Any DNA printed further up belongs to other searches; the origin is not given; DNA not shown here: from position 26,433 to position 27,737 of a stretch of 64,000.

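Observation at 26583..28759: Tandem GalT-family paralogs, the first with Arg replacing the nucleophilic histidine (HSRSQ vs HGHSQ)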

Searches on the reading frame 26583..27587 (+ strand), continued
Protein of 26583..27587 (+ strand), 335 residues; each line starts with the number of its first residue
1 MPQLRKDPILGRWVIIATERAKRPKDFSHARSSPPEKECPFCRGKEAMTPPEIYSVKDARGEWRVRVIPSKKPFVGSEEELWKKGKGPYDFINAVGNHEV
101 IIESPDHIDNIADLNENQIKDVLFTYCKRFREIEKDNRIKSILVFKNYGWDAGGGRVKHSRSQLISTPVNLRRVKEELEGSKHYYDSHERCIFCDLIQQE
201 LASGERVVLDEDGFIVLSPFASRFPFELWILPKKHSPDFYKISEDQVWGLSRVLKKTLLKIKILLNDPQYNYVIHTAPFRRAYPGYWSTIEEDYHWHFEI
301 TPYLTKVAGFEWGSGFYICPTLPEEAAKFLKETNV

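Call 8: find_homologous_proteins(query=window:26583-27587:+, max_evalue=1e-20)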
Query window:26583-27587:+ (335 aa): 7825 proteins with E <= 1e-20 among 8000 candidates; the best 120 are listed.
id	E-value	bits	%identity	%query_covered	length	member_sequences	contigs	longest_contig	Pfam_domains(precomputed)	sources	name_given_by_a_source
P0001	9.6e-208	707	87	100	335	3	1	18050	PF16285.11,PF02744.23,PF01087.28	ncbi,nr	ncbi:MAG: DUF4931 domain-containing protein [Candidatus Omnitrophica bacterium]|nr:DUF4931 domain-co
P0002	1.8e-200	683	83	100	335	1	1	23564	PF16285.11,PF02744.23,PF01087.28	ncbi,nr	ncbi:MAG: galactose-1-phosphate uridylyltransferase [Candidatus Omnitrophica bacterium]|nr:galactose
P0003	2.6e-185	633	77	100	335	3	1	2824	PF16268.11,PF16285.11,PF01230.30,PF02744.23,PF01087.28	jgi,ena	-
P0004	7.2e-184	629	76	100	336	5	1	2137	PF16285.11,PF02744.23,PF01087.28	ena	-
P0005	2.2e-183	627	76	100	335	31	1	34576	PF16268.11,PF16285.11,PF02744.23,PF01087.28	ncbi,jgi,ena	ncbi:MAG: DUF4931 domain-containing protein [Candidatus Omnitrophota bacterium]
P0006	5.2e-183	626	75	100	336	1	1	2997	PF16268.11,PF01230.30,PF02744.23,PF01087.28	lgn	-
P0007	1.4e-180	618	76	100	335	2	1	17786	PF16285.11,PF02744.23,PF01087.28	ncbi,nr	ncbi:MAG: galactose-1-phosphate uridylyltransferase [Candidatus Omnitrophica bacterium]|nr:galactose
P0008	3.5e-180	617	74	100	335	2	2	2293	PF16285.11,PF02744.23,PF01087.28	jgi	-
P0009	5.0e-179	613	73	100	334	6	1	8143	PF16268.11,PF16285.11,PF01230.30,PF02744.23,PF01087.28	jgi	jgi:UDPglucose--hexose-1-phosphate uridylyltransferase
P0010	9.3e-178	609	73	100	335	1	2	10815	PF16268.11,PF16285.11,PF01230.30,PF02744.23,PF01087.28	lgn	-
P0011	2.4e-175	601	72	100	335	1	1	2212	PF16268.11,PF16285.11,PF01230.30,PF02744.23,PF01087.28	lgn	-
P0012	1.1e-174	598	73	99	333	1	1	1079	PF16268.11,PF16285.11,PF01230.30,PF02744.23,PF01087.28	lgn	-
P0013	2.5e-174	597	73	99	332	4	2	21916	PF16268.11,PF11969.14,PF16285.11,PF01230.30,PF02744.23,PF01087.28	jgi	-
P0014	3.6e-174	597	72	100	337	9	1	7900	PF16268.11,PF02744.23,PF01087.28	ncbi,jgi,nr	ncbi:MAG: galactose-1-phosphate uridylyltransferase [Candidatus Omnitrophota bacterium]|nr:MAG: gala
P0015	8.0e-174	596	73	100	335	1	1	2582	PF16268.11,PF02744.23,PF01087.28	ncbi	ncbi:MAG: galactose-1-phosphate uridylyltransferase [Candidatus Aenigmatarchaeota archaeon]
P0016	4.4e-173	593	74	96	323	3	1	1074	PF16268.11,PF02744.23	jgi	jgi:UDPglucose--hexose-1-phosphate uridylyltransferase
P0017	7.8e-171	586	70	100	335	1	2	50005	PF16285.11,PF02744.23,PF01087.28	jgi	jgi:UDPglucose--hexose-1-phosphate uridylyltransferase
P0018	3.0e-170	584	71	100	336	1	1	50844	PF16285.11,PF02744.23,PF01087.28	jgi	jgi:UDPglucose--hexose-1-phosphate uridylyltransferase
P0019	7.9e-170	582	70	99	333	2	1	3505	PF16268.11,PF16285.11,PF01230.30,PF02744.23,PF01087.28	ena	-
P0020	2.1e-168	578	71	99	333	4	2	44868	PF16268.11,PF02744.23,PF01087.28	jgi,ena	-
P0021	3.2e-168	577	70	100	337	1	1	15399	PF16268.11,PF16285.11,PF02744.23,PF01087.28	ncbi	-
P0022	6.8e-168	576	71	99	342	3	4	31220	PF16268.11,PF16285.11,PF02744.23,PF01087.28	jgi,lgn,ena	-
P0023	1.4e-167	575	70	99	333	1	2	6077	PF16268.11,PF16285.11,PF02744.23,PF01087.28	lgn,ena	-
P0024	1.5e-167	575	71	99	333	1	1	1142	PF16285.11,PF02744.23,PF01087.28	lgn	-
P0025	1.8e-167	575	70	100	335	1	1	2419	PF16268.11,PF02744.23,PF01087.28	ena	-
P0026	3.4e-167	574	69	99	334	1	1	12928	PF16268.11,PF16285.11,PF02744.23,PF01087.28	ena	-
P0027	1.0e-165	569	70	99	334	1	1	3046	PF16268.11,PF16285.11,PF02744.23,PF01087.28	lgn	-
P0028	6.3e-164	563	67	99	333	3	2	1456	PF16285.11,PF01230.30,PF02744.23,PF01087.28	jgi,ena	-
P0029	2.9e-163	561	68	100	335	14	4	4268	PF16268.11,PF01230.30,PF02744.23,PF01087.28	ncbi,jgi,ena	-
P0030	4.7e-163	560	68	99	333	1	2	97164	PF16285.11,PF02744.23,PF01087.28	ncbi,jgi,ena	-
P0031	1.7e-162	558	68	99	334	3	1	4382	PF16268.11,PF02744.23,PF01087.28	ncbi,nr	ncbi:MAG: galactose-1-phosphate uridylyltransferase [Candidatus Omnitrophica bacterium]|nr:galactose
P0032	2.4e-162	558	67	99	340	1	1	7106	PF16268.11,PF16285.11,PF01230.30,PF02744.23,PF01087.28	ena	-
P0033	6.1e-161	553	65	99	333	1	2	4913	PF16268.11,PF16285.11,PF01230.30,PF02744.23,PF01087.28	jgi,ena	-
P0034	3.5e-160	551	67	100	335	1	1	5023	PF16268.11,PF02744.23,PF01087.28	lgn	-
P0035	6.1e-160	550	64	99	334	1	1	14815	PF16268.11,PF16285.11,PF01230.30,PF02744.23,PF01087.28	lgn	-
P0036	9.3e-159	546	66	99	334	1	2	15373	PF16268.11,PF01230.30,PF02744.23,PF01087.28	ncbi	-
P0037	1.0e-155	536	66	99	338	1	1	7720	PF16268.11,PF16285.11,PF01230.30,PF02744.23,PF01087.28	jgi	-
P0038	3.3e-155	534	65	99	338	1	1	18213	PF16268.11,PF16285.11,PF02744.23,PF01087.28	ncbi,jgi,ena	-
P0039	6.4e-155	533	65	100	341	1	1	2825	PF16268.11,PF16285.11,PF02744.23,PF01087.28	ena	-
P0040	4.0e-154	531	65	99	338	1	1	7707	PF16268.11,PF16285.11,PF01230.30,PF02744.23,PF01087.28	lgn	-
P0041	4.9e-154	531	65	99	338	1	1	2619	PF16268.11,PF16285.11,PF01230.30,PF02744.23,PF01087.28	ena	-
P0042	6.5e-154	530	65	100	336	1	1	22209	PF16285.11,PF02744.23,PF01087.28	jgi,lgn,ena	-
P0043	1.7e-153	529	66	100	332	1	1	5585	PF16285.11,PF01230.30,PF02744.23,PF01087.28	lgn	-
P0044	1.9e-153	529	65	100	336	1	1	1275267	PF16268.11,PF16285.11,PF02744.23,PF01087.28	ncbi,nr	ncbi:MAG: galactose-1-phosphate uridylyltransferase [Candidatus Omnitrophota bacterium]|nr:MAG: gala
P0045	3.1e-152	525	64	100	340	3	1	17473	PF16268.11,PF16285.11,PF02744.23,PF01087.28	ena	-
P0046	5.6e-152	524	64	99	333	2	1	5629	PF16285.11,PF02744.23,PF01087.28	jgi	jgi:UDPglucose--hexose-1-phosphate uridylyltransferase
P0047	2.9e-151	521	63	99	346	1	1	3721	PF16285.11,PF02744.23,PF01087.28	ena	-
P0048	4.1e-151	521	62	100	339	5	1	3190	PF16268.11,PF01230.30,PF02744.23,PF01087.28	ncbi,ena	-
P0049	2.2e-150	519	64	99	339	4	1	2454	PF16268.11,PF16285.11,PF02744.23,PF01087.28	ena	-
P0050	6.8e-149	514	64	99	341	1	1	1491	PF16268.11,PF16285.11,PF02744.23,PF01087.28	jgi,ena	-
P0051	2.6e-148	512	63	99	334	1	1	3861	PF16268.11,PF01230.30,PF02744.23,PF01087.28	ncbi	ncbi:MAG: HIT domain-containing protein [Candidatus Omnitrophota bacterium]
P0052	4.1e-147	508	63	100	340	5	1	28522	PF16268.11,PF16285.11,PF02744.23,PF01087.28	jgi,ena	-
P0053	3.2e-146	505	63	100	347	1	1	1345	PF16268.11,PF16285.11,PF02744.23,PF01087.28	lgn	-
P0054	8.7e-146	503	64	99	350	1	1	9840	PF16268.11,PF16285.11,PF02744.23,PF01087.28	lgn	-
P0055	4.1e-145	501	60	99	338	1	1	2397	PF16268.11,PF16285.11,PF01230.30,PF02744.23,PF01087.28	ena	-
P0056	1.1e-144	500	62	100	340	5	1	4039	PF16268.11,PF16285.11,PF02744.23,PF01087.28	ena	-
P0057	1.8e-144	499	63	100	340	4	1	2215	PF16268.11,PF16285.11,PF02744.23,PF01087.28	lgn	-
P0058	2.4e-144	499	62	100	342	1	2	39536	PF16268.11,PF16285.11,PF01230.30,PF02744.23,PF01087.28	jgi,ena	-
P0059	3.9e-144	498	61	100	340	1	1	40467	PF16268.11,PF16285.11,PF02744.23,PF01087.28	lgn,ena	-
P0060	5.1e-144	498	61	100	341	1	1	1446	PF16268.11,PF16285.11,PF02744.23,PF01087.28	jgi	-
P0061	6.4e-144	497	63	100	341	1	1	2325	PF16268.11,PF16285.11,PF02744.23,PF01087.28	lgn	-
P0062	6.7e-144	497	63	100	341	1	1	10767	PF16268.11,PF16285.11,PF01230.30,PF02744.23,PF01087.28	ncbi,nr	ncbi:MAG: galactose-1-phosphate uridylyltransferase [Candidatus Omnitrophica bacterium]|nr:galactose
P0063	8.7e-144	497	62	100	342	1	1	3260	PF16268.11,PF16285.11,PF02744.23,PF01087.28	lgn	-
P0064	8.9e-144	497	62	100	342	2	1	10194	PF16268.11,PF16285.11,PF02744.23,PF01087.28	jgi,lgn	jgi:UDPglucose--hexose-1-phosphate uridylyltransferase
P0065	8.9e-144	497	61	100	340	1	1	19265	PF16268.11,PF16285.11,PF01230.30,PF02744.23,PF01087.28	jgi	-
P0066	1.2e-143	496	62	100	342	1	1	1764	PF16268.11,PF16285.11,PF02744.23,PF01087.28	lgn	-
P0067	2.2e-143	496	62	100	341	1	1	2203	PF16268.11,PF16285.11,PF01230.30,PF02744.23,PF01087.28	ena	-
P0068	3.4e-143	495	62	100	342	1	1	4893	PF16268.11,PF16285.11,PF02744.23,PF01087.28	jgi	jgi:UDPglucose--hexose-1-phosphate uridylyltransferase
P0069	4.0e-143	495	62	100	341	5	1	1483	PF16268.11,PF16285.11,PF01230.30,PF02744.23,PF01087.28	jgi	jgi:UDPglucose--hexose-1-phosphate uridylyltransferase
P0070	5.3e-143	494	62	100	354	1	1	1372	PF16268.11,PF16285.11,PF02744.23,PF01087.28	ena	-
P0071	6.3e-143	494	62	100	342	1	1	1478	PF16268.11,PF16285.11,PF02744.23,PF01087.28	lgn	-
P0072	6.9e-143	494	62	100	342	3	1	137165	PF16268.11,PF16285.11,PF02744.23,PF01087.28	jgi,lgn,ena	-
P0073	8.2e-143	494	62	100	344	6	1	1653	PF16268.11,PF16285.11,PF02744.23,PF01087.28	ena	-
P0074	9.5e-143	493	61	100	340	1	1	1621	PF16268.11,PF16285.11,PF02744.23,PF01087.28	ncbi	-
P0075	1.0e-142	493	62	100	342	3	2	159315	PF16268.11,PF16285.11,PF02744.23,PF01087.28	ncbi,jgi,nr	ncbi:MAG: DUF4931 domain-containing protein [Candidatus Omnitrophota bacterium]|jgi:UDPglucose--hexo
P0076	1.0e-142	493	62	100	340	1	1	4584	PF16268.11,PF16285.11,PF01230.30,PF02744.23,PF01087.28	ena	-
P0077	1.1e-142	493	62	100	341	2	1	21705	PF16268.11,PF16285.11,PF01230.30,PF02744.23,PF01087.28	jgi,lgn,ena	-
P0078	1.1e-142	493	62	100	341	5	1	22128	PF16268.11,PF16285.11,PF02744.23,PF01087.28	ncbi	-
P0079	1.4e-142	493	63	100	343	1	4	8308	PF16268.11,PF16285.11,PF02744.23,PF01087.28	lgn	-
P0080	1.4e-142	493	62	99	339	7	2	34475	PF16268.11,PF16285.11,PF01230.30,PF02744.23,PF01087.28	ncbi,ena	-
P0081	1.4e-142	493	63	100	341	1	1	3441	PF16268.11,PF16285.11,PF02744.23,PF01087.28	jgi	jgi:UDPglucose--hexose-1-phosphate uridylyltransferase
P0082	1.5e-142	493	62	99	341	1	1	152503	PF16268.11,PF16285.11,PF02744.23,PF01087.28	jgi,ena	-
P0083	1.6e-142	493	61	100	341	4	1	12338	PF16268.11,PF16285.11,PF02744.23,PF01087.28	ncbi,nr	ncbi:MAG: galactose-1-phosphate uridylyltransferase [Candidatus Omnitrophica bacterium]|nr:galactose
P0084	1.6e-142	493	63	100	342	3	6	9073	PF16268.11,PF16285.11,PF02744.23,PF01087.28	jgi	jgi:UDPglucose--hexose-1-phosphate uridylyltransferase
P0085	1.7e-142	493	61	100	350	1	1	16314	PF16268.11,PF16285.11,PF02744.23,PF01087.28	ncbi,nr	ncbi:MAG: galactose-1-phosphate uridylyltransferase [Candidatus Omnitrophica bacterium]|nr:galactose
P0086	2.0e-142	492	61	100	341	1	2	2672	PF16268.11,PF16285.11,PF02744.23,PF01087.28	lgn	-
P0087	2.1e-142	492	62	100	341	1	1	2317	PF16268.11,PF16285.11,PF01230.30,PF02744.23,PF01087.28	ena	-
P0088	2.4e-142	492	62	100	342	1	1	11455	PF16268.11,PF16285.11,PF02744.23,PF01087.28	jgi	jgi:UDPglucose--hexose-1-phosphate uridylyltransferase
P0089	4.3e-142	491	61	99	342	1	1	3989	PF16268.11,PF16285.11,PF02744.23,PF01087.28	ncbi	-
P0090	4.4e-142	491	62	100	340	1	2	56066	PF16268.11,PF16285.11,PF02744.23,PF01087.28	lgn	-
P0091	4.5e-142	491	62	100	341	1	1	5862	PF16268.11,PF16285.11,PF02744.23,PF01087.28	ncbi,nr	ncbi:MAG: DUF4931 domain-containing protein [Candidatus Omnitrophica bacterium]|nr:DUF4931 domain-co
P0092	4.8e-142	491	62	100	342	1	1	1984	PF16268.11,PF16285.11,PF02744.23,PF01087.28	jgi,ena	-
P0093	4.9e-142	491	61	100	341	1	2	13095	PF16268.11,PF16285.11,PF01230.30,PF02744.23,PF01087.28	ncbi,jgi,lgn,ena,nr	ncbi:MAG: galactose-1-phosphate uridylyltransferase [Candidatus Omnitrophota bacterium]|nr:MAG: gala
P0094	4.9e-142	491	60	99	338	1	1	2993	PF16285.11,PF01230.30,PF02744.23,PF01087.28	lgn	-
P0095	6.0e-142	491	62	99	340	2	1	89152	PF16268.11,PF16285.11,PF02744.23,PF01087.28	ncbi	-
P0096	6.1e-142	491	62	100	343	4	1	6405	PF16268.11,PF16285.11,PF02744.23,PF01087.28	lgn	-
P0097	9.4e-142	490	61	100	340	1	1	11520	PF16268.11,PF16285.11,PF02744.23,PF01087.28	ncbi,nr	ncbi:MAG: galactose-1-phosphate uridylyltransferase [Candidatus Omnitrophica bacterium]|nr:galactose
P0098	9.4e-142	490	60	100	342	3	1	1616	PF16268.11,PF16285.11,PF02744.23,PF01087.28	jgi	jgi:UDPglucose--hexose-1-phosphate uridylyltransferase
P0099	1.0e-141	490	61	100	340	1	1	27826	PF16285.11,PF01230.30,PF02744.23,PF01087.28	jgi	jgi:UDPglucose--hexose-1-phosphate uridylyltransferase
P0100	1.1e-141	490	60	100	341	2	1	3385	PF16268.11,PF16285.11,PF02744.23,PF01087.28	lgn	-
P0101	1.3e-141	490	62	100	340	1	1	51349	PF16268.11,PF16285.11,PF02744.23,PF01087.28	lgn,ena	-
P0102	1.4e-141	490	61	99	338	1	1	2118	PF16268.11,PF11969.14,PF16285.11,PF01230.30,PF02744.23,PF01087.28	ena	-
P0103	1.4e-141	490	61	99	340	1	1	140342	PF16268.11,PF16285.11,PF02744.23,PF01087.28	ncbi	-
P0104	1.5e-141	489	61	100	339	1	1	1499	PF16268.11,PF16285.11,PF01230.30,PF02744.23,PF01087.28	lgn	-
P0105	1.5e-141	489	62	100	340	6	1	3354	PF16268.11,PF16285.11,PF02744.23,PF01087.28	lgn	-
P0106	1.5e-141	489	61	100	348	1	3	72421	PF16268.11,PF16285.11,PF02744.23,PF01087.28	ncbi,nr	ncbi:MAG: galactose-1-phosphate uridylyltransferase [Candidatus Omnitrophota bacterium]|nr:galactose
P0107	1.7e-141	489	62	100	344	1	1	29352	PF16268.11,PF16285.11,PF02744.23,PF01087.28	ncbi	ncbi:MAG: DUF4931 domain-containing protein [Candidatus Omnitrophota bacterium]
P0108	1.7e-141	489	61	100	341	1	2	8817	PF16268.11,PF16285.11,PF02744.23,PF01087.28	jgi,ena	jgi:UDPglucose--hexose-1-phosphate uridylyltransferase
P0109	2.1e-141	489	61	100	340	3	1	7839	PF16268.11,PF16285.11,PF02744.23,PF01087.28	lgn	-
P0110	2.2e-141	489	62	100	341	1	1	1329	PF16268.11,PF16285.11,PF02744.23,PF01087.28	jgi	jgi:UDPglucose--hexose-1-phosphate uridylyltransferase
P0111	2.2e-141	489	62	99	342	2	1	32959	PF16268.11,PF16285.11,PF02744.23,PF01087.28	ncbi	-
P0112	2.3e-141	489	62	100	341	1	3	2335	PF16268.11,PF16285.11,PF02744.23,PF01087.28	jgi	jgi:UDPglucose--hexose-1-phosphate uridylyltransferase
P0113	2.7e-141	489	62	100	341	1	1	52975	PF16268.11,PF16285.11,PF02744.23,PF01087.28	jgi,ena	-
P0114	2.8e-141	489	60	100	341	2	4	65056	PF16268.11,PF16285.11,PF01230.30,PF02744.23,PF01087.28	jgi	jgi:UDPglucose--hexose-1-phosphate uridylyltransferase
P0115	2.8e-141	489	62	100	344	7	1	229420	PF16268.11,PF16285.11,PF02744.23,PF01087.28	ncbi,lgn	-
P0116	2.9e-141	489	61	100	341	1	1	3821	PF16268.11,PF16285.11,PF02744.23,PF01087.28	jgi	jgi:UDPglucose--hexose-1-phosphate uridylyltransferase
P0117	3.2e-141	488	61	100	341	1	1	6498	PF16268.11,PF16285.11,PF02744.23,PF01087.28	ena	-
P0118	3.3e-141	488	61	100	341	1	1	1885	PF16268.11,PF16285.11,PF01230.30,PF02744.23,PF01087.28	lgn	-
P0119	3.4e-141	488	61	100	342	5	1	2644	PF16268.11,PF16285.11,PF02744.23,PF01087.28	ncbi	-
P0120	3.4e-141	488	62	100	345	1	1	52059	PF16268.11,PF16285.11,PF02744.23,PF01087.28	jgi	jgi:UDPglucose--hexose-1-phosphate uridylyltransferase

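Call 15: find_related_loci(query=A1, collection=genome_contigs, flank=6000)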
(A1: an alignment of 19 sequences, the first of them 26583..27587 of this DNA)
Query A1 (335 aa) in genome_contigs; peptide patterns used: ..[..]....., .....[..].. (x = any residue, [..] = any of these).
600 stretches matched a pattern (row limit reached: there are more); 598 encode a relative of the query (tblastn E <= 1e-3); the best 80 are kept; 80 distinct loci.
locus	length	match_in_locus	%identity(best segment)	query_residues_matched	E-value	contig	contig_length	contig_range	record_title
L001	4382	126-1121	68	1-332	2e-167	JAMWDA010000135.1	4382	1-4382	MAG: Candidatus Omnitrophota bacterium isolate QZM4_2.bins.366.Tibet NODE_80073_length_4382_cov_0.936310, whole genome s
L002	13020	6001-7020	62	1-335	6e-144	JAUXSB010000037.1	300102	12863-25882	MAG: Candidatus Omnitrophota bacterium isolate C12_metabat.bin.33_sub C12_k141_503534, whole genome shotgun sequence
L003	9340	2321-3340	62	1-334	2e-143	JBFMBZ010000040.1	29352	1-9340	MAG: Candidatus Omnitrophota bacterium isolate MAG177 MAG177_40, whole genome shotgun sequence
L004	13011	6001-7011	58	1-332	7e-143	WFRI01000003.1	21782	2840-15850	MAG: Candidatus Omnitrophota bacterium isolate S014_49 k151_104087, whole genome shotgun sequence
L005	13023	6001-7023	61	1-335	2e-142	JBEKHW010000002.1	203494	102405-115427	MAG: Candidatus Omnitrophota bacterium isolate SPRUCE 286 SPRUCE_286_2, whole genome shotgun sequence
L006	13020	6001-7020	62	1-335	1e-141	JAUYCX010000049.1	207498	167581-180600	MAG: Candidatus Omnitrophota bacterium isolate C20_maxbin.112_sub C20_k141_398206, whole genome shotgun sequence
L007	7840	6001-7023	60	1-335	3e-141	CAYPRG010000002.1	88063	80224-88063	MAG TPA_asm: uncultured Planctomycetales bacterium isolate SRP178699_co1_560 genome assembly, contig: NODE_172_length_88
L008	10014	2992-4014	61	1-335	1e-140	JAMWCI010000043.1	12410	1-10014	MAG: Candidatus Omnitrophota bacterium isolate JZ-4.bins.180.201808 NODE_10852_length_12410_cov_1.050476, whole genome s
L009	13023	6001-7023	60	1-335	1e-140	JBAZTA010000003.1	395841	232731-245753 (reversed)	MAG: Candidatus Omnitrophota bacterium isolate SO_2017_GW1_19 NODE_172_length_395841_cov_2.076381_OW334_2017, whole geno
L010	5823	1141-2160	60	1-335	3e-140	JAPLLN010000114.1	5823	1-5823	MAG: Candidatus Omnitrophota bacterium isolate LacPavin_0419_WC70S_MAG_47_9 LacPavin_0419_WC70S_scaffold_1250209, whole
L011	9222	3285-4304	60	1-335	1e-139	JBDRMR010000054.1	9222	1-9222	MAG: Candidatus Omnitrophota bacterium isolate MEGAHIT-group-1.84 k141_10074869, whole genome shotgun sequence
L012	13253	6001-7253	60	1-335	4e-137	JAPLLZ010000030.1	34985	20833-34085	MAG: Candidatus Omnitrophota bacterium isolate LacPavin_0419_WC90_MAG_39_8 LacPavin_0419_WC90_scaffold_44274, whole geno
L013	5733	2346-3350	62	1-331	4e-134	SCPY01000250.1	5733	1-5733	MAG: bacterium isolate DP16D_bin.15 DP16D_bin.15-101920, whole genome shotgun sequence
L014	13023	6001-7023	55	1-335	8e-133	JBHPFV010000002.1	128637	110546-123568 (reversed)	Candidatus Omnitrophota bacterium isolate SAG AM-311-K22 NODE_2_length_128637_cov_31.470252, whole genome shotgun sequen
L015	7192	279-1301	58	1-335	2e-131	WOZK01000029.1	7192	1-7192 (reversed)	MAG: Candidatus Omnitrophota bacterium isolate WOFB22 NODE_4415_length_7192_cov_50.897856, whole genome shotgun sequence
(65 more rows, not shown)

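Call 25: search_protein_representatives(alignment_id=A1)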
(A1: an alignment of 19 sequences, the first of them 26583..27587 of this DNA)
Query: 19 sequences, 340 profile positions. Proteins with E-value up to 0.001 (for the whole library): 9047; up to 1e-10: 5905; up to 1e-30: 2596. The best 150 are listed.
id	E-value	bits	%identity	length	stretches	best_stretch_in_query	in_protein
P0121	9.1e-154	528.1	-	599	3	31-337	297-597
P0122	5.0e-133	459.9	-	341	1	1-339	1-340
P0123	1.3e-123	429.0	-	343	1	1-339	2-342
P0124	2.4e-122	424.8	-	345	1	1-338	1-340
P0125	6.2e-122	423.5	-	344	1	1-337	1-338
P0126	9.5e-122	422.9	-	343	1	1-339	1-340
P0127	1.3e-121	422.4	-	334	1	1-338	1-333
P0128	8.5e-120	416.4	-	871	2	4-338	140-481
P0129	4.2e-119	414.2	-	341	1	1-338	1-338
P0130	1.7e-116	405.6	-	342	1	1-339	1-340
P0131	2.0e-115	402.1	-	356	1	1-338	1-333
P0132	4.5e-115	400.9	-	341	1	1-338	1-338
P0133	6.7e-114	397.1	-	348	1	1-335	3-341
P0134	4.0e-113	394.5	-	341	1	1-339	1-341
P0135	3.3e-112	391.5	-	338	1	1-337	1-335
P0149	2.3e-105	369.0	-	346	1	1-338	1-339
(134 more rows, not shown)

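Call 49: find_encoding_contigs(protein=P0121, flank=6000, max_places=4)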
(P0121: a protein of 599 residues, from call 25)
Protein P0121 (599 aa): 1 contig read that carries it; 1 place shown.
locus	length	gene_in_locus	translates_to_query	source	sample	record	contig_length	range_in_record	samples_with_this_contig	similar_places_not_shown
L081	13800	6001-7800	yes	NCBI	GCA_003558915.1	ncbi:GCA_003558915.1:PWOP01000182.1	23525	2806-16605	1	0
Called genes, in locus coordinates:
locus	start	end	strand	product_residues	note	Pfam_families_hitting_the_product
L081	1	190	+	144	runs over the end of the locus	-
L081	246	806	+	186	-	PF01467:CTP_transf_like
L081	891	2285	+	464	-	PF02878:PGM_PMM_I, PF02879:PGM_PMM_II, PF02880:PGM_PMM_III, PF00408:PGM_PMM_IV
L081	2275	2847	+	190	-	PF01553:Acyltransferase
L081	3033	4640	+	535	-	PF00575:S1, PF13509:S1_2 (faint), PF23459:S1_RRP5 (faint), PF00575:S1, PF21710:Spt6_S1 (weak), PF00575:S1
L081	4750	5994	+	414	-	PF00579:tRNA-synt_1b, PF22421:SYY_C-terminal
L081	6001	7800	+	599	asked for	PF02744:GalP_UDP_tr_C, PF01230:HIT (faint), PF01087:GalP_UDP_transf, PF16285:DUF4931_N, PF16268:DUF4921, PF02744:GalP_UDP_tr_C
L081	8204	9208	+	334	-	PF00044:Gp_dh_N, PF02800:Gp_dh_C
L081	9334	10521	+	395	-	PF00162:PGK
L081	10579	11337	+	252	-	PF00121:TIM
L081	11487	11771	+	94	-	PF03840:SecG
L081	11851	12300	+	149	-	PF13414:TPR_11 (weak), PF13424:TPR_12 (weak), PF14559:TPR_19, PF13431:TPR_17 (weak), PF00515:TPR_1, PF07719:TPR_2, PF13181:TPR_8, PF13414:TPR_11 (weak), +8 more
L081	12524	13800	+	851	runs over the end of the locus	PF02739:5_3_exonuc_N, PF01367:5_3_exonuc, PF00476:DNA_pol_A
